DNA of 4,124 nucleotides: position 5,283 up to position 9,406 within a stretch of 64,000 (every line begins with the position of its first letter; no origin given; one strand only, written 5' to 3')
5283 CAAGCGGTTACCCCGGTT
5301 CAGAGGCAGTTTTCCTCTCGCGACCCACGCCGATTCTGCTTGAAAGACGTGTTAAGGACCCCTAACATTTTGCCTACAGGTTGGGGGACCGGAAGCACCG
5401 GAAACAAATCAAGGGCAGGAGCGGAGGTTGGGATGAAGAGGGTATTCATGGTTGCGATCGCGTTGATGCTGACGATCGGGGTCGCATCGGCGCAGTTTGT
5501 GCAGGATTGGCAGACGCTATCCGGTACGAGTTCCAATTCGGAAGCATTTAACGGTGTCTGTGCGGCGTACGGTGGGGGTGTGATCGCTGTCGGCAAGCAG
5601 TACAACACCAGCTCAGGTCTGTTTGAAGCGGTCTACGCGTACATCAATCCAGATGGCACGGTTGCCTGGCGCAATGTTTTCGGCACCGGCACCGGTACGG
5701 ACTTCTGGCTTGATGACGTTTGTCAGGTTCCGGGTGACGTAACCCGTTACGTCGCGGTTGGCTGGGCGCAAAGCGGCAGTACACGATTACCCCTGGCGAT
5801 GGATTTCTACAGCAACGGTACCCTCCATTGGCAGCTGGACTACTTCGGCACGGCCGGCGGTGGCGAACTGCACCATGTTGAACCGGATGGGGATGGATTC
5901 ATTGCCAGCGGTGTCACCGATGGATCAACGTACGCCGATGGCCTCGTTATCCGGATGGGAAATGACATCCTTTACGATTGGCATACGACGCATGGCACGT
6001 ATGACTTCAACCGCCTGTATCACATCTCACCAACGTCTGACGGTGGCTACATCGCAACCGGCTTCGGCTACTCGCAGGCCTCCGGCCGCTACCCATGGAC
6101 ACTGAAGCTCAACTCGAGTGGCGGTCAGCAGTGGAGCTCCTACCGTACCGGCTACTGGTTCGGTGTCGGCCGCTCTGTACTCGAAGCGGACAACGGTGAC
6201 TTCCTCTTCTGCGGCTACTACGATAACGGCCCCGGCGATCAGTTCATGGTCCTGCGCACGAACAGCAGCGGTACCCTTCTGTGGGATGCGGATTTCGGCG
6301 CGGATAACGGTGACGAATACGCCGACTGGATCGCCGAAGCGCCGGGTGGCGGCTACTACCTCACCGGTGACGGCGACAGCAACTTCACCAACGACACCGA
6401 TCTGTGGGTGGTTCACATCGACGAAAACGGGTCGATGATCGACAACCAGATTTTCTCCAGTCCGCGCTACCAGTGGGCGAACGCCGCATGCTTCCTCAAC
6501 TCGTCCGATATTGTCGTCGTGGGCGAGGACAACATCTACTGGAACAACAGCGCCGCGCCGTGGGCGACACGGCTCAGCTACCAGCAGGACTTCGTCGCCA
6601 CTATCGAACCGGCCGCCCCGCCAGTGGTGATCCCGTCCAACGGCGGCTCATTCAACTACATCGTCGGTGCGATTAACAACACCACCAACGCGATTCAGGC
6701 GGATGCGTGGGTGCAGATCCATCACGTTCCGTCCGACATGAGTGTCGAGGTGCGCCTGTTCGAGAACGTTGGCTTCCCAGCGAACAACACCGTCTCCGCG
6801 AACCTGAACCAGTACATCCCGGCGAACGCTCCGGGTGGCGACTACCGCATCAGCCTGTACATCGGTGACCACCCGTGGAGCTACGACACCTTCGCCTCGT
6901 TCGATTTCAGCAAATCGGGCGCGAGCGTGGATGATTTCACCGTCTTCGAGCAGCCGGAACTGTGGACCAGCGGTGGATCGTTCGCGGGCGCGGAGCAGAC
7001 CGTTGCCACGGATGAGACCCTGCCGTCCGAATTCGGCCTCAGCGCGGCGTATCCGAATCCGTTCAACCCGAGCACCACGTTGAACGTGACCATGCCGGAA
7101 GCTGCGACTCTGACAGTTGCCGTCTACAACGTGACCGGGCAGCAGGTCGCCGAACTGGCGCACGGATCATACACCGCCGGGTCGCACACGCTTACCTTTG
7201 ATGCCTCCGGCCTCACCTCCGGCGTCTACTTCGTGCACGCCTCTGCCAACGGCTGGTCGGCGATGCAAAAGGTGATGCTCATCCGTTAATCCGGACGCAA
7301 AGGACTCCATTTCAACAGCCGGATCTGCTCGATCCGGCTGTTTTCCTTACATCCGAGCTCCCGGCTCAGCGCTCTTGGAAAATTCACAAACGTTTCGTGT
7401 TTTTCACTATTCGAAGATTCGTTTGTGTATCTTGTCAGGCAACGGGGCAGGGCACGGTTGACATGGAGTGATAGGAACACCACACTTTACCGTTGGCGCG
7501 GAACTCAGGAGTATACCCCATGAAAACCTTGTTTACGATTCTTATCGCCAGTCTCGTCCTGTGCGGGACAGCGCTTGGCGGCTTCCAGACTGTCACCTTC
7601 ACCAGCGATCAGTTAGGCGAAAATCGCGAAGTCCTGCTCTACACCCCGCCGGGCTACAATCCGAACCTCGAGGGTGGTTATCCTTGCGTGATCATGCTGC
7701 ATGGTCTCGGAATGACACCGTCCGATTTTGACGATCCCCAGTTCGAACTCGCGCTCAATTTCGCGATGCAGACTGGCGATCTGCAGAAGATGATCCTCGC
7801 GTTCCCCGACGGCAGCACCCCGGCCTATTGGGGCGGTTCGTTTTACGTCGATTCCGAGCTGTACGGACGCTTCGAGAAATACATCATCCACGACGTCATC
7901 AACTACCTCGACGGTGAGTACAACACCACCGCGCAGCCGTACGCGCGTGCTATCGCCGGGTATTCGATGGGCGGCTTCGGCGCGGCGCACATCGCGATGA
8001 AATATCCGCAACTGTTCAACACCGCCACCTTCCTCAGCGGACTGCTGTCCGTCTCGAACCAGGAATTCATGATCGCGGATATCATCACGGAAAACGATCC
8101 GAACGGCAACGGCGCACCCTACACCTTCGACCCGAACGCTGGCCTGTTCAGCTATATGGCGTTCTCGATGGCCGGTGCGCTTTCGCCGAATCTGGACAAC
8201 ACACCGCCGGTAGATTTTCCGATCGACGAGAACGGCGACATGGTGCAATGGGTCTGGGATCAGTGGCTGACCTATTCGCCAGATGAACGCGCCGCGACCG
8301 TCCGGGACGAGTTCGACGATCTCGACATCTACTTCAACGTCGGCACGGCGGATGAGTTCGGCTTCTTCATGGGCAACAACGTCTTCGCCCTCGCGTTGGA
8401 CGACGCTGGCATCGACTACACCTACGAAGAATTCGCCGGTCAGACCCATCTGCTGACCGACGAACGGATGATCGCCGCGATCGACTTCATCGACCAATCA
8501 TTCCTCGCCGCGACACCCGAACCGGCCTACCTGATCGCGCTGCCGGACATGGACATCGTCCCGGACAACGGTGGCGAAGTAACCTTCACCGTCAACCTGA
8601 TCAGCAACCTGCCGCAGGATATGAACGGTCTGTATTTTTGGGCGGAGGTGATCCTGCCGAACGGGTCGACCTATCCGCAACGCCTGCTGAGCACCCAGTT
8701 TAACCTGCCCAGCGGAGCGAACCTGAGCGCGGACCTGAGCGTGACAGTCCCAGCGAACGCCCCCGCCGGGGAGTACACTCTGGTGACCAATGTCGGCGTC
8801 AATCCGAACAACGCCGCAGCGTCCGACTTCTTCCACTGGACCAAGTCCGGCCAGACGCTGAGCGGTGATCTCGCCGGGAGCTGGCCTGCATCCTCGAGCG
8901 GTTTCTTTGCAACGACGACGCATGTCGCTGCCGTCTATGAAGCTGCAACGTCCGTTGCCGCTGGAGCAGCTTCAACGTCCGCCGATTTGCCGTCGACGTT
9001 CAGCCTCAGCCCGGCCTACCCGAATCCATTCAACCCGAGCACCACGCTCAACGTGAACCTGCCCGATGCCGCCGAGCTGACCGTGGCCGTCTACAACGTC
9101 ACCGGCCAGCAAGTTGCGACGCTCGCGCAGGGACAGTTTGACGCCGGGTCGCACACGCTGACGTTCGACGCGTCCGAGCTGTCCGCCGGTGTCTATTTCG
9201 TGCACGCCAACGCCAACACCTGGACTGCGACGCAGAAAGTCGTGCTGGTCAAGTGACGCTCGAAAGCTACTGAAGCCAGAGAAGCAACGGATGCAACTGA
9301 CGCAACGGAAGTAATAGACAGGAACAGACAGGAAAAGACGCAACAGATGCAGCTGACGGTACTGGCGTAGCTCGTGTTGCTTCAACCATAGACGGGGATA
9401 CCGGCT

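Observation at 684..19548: Ten-gene co-directional array of secreted proteins built as variable head + conserved ~105-aa pre-CTD module + T9SS sorting domain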

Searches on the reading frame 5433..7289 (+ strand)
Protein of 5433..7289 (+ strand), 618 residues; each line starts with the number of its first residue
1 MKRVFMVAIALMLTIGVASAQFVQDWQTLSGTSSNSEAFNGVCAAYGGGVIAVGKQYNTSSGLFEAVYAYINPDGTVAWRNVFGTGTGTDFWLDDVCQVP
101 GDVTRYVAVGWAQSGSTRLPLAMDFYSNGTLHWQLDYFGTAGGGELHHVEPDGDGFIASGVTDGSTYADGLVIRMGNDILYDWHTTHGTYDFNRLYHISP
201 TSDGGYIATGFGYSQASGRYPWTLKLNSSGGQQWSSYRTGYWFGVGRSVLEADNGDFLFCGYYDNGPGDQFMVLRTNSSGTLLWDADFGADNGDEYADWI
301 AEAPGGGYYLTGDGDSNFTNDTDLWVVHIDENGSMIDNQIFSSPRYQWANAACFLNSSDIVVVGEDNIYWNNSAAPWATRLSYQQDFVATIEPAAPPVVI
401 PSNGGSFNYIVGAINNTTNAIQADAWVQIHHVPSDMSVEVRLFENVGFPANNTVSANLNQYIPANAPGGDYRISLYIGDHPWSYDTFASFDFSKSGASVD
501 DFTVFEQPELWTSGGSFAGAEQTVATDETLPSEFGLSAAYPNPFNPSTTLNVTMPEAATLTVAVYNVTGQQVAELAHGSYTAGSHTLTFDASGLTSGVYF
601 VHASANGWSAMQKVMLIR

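Call 4: search_protein_families(library=pfam, proteins=[window:5433-7289:+], max_evalue=0.1)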
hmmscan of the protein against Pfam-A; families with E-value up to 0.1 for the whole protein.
window:5433-7289:+ (618 aa): 2 families
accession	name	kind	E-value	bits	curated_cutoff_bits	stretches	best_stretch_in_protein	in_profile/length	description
PF18962.6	Por_Secre_tail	-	3.6e-11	43.6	27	1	540-615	2-74/75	Secretion system C-terminal sorting domain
PF13860.13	FlgD_ig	-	4.4e-05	23.8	27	1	548-606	12-76/79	FlgD Ig-like domain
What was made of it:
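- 5433..7289 (+): g4: propeller head, module 6582-6920, tail and linker 6921-7049, CTD 7050-7286. PF18962 3.6e-11 (call 4).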

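Call 42: search_protein_families(library=ncbifam, proteins=[window:5433-7289:+], max_evalue=0.01)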
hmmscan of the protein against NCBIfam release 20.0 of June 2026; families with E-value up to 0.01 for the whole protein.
window:5433-7289:+ (618 aa): 4 families
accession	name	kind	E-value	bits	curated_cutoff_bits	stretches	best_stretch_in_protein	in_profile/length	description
TIGR04183.1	Por_Secre_tail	domain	1.8e-11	43.8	23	1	540-615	2-70/72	T9SS type A sorting domain-containing protein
NF038113.1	T9SSA_dep_M36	equivalog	6.3e-08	31.2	885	1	516-616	776-868/869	T9SS-dependent M36 family metallopeptidase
NF052323.1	T9SSA_dep_M6i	equivalog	2.9e-05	22.2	600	1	540-609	961-1032/1043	T9SS-dependent M6-like inactivated metalloprotease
NF033707.1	T9SS_sortase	equivalog_domain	0.0068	14.1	420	1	538-595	1000-1060/1095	type IX secretion system sortase PorU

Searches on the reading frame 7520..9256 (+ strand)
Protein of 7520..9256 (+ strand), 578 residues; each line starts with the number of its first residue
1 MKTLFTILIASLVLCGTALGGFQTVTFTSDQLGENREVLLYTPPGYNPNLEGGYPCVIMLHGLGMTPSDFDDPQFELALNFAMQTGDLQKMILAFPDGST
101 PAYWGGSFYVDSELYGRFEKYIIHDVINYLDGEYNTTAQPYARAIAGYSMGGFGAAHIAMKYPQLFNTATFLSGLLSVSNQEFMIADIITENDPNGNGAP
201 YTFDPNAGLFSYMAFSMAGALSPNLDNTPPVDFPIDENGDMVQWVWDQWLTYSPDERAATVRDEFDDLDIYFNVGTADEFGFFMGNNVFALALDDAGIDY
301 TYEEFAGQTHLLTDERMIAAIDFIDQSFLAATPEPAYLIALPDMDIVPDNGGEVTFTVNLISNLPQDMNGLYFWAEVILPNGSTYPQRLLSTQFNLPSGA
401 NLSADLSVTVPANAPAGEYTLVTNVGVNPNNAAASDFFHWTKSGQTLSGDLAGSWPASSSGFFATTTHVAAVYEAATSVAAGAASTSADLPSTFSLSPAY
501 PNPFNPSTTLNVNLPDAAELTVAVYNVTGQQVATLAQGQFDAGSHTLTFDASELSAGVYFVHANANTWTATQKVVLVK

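Call 4: search_protein_families(library=pfam, proteins=[window:7520-9256:+], max_evalue=0.1)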
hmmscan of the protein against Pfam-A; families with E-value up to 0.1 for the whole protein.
window:7520-9256:+ (578 aa): 10 families
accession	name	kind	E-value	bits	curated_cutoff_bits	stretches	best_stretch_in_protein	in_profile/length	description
PF00756.26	Esterase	-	1.1e-21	78.2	22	1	29-307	1-233/251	Putative esterase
PF18962.6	Por_Secre_tail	-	2.3e-12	47.4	27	1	500-575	2-74/75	Secretion system C-terminal sorting domain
PF13860.13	FlgD_ig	-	3e-06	27.5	27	1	508-566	12-76/79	FlgD Ig-like domain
PF10633.15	NPCBM_assoc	-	0.00029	21.4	24.4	1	395-424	45-74/78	NPCBM-associated, NEW3 domain of alpha-galactosidase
PF00561.26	Abhydrolase_1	-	0.00042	20.5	25.8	1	145-224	73-158/245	alpha/beta hydrolase fold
PF01835.25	MG2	-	0.0056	17.5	32.8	0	394-424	51-81/96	MG2 domain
PF12146.15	Hydrolase_4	-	0.0065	16.2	27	1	123-179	59-114/239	Serine aminopeptidase, S33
PF22021.2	RbmA-like_FnIII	-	0.023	15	27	0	345-425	9-93/111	RbmA-like, FnIII domain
PF14734.12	DUF4469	-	0.037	14.4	22.6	0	400-422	60-82/101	Domain of unknown function (DUF4469) with IG-like fold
PF00326.27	Peptidase_S9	-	0.083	12.8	22.6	0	137-182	60-105/213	Prolyl oligopeptidase family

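Call 42: search_protein_families(library=ncbifam, proteins=[window:7520-9256:+], max_evalue=0.01)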
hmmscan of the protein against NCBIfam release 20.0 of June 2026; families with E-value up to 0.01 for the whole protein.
window:7520-9256:+ (578 aa): 13 families
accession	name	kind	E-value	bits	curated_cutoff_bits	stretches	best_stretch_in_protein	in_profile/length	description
NF041944.1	Xylase_Ferestase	equivalog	1.5e-14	53.1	1200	1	20-174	466-622/694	bifunctional endo-1,4-beta-xylanase/feruloyl esterase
NF050058.1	e_dPHAscl_type1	hypoth_equivalog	1.6e-13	50.8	150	1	33-179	5-142/276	extracellular catalytic domain type 1 short-chain-length polyhydroxyalkanoate depolymerase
TIGR04183.1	Por_Secre_tail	domain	8.6e-13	48.1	23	1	500-576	2-71/72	T9SS type A sorting domain-containing protein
NF038113.1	T9SSA_dep_M36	equivalog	6.7e-08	31.1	885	1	497-576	794-868/869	T9SS-dependent M36 family metallopeptidase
NF005071.0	PRK06489.1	equivalog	7.4e-06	25.3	305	1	55-219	71-237/362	hypothetical protein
TIGR02821.1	fghA_ester_D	equivalog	1.1e-05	25.1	281.7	1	107-170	101-167/275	S-formylglutathione hydrolase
NF058612.1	GTNG0744Estse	equivalog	0.0003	20.8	450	0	117-174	97-154/242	GTNG_0744 family esterase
NF052323.1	T9SSA_dep_M6i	equivalog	0.00042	18.4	600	1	500-572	961-1033/1043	T9SS-dependent M6-like inactivated metalloprotease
NF007758.0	PRK10439.1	equivalog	0.00047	19.2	222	1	23-174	185-325/418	enterochelin esterase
NF033707.1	T9SS_sortase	equivalog_domain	0.0016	16.1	420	1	499-566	1001-1078/1095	type IX secretion system sortase PorU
NF005176.1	PRK06655.1-1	equivalog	0.0025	17.8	230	1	515-572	94-156/197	flagellar hook assembly protein FlgD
NF052644.1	T9SS_DNase_Rie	equivalog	0.0047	16.3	260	1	517-575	197-249/251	T9SS-dependent surface endonuclease, AS87_RS02955 family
TIGR03695.1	menH_SHCHC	equivalog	0.0056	16.1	208.55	0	127-174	57-104/252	2-succinyl-6-hydroxy-2,4-cyclohexadiene-1-carboxylate synthase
